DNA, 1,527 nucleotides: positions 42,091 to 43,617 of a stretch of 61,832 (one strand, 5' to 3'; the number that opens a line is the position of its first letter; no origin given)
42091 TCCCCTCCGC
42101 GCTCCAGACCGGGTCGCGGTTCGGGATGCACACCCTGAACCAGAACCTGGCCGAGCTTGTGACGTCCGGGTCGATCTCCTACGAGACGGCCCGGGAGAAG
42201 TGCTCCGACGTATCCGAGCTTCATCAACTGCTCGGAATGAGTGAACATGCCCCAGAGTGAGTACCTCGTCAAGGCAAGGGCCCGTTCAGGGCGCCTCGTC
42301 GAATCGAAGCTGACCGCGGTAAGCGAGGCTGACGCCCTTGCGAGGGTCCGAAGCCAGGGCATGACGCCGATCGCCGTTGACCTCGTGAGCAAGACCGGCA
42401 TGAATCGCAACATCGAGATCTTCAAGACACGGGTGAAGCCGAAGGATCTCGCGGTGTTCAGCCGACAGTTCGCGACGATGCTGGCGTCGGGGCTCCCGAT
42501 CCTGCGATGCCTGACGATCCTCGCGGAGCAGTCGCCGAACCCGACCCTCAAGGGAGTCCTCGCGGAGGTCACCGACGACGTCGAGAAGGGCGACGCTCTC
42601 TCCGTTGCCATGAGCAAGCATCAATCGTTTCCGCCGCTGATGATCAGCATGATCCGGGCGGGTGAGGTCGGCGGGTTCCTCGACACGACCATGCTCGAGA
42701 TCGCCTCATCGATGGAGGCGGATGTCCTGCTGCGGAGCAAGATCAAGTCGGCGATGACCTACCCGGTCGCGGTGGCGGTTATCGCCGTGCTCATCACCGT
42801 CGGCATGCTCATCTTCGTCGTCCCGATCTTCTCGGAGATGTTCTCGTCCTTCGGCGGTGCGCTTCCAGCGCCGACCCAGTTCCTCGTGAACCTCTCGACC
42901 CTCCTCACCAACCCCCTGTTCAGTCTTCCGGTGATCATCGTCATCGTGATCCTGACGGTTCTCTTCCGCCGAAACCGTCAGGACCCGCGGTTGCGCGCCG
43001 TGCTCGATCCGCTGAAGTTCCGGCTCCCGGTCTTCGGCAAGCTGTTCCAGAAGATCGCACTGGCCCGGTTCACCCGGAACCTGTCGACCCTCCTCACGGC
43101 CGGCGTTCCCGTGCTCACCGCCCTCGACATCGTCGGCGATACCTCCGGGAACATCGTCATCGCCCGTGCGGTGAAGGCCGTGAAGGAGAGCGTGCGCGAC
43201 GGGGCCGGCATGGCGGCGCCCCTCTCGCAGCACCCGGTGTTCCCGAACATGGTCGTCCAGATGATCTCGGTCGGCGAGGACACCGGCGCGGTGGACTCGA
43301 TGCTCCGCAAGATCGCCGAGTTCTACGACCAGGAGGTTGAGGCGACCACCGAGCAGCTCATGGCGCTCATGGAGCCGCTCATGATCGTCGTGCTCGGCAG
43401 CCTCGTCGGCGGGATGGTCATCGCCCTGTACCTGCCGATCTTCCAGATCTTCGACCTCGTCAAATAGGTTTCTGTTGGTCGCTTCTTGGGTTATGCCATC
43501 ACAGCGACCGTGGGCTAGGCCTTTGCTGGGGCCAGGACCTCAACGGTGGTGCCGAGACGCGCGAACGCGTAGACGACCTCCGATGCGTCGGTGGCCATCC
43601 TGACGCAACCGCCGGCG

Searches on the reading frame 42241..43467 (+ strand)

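Call 95: search_protein_families(library=pfam, proteins=[window:42241-43467:+], max_evalue=0.00001)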
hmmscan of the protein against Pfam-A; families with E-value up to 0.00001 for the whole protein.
window:42241-43467:+ (408 aa): 1 family
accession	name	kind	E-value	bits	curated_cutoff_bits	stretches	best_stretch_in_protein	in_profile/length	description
PF00482.28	T2SSF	-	7.4e-64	213.8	25.2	2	73-195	1-125/125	Type II secretion system (T2SS), protein F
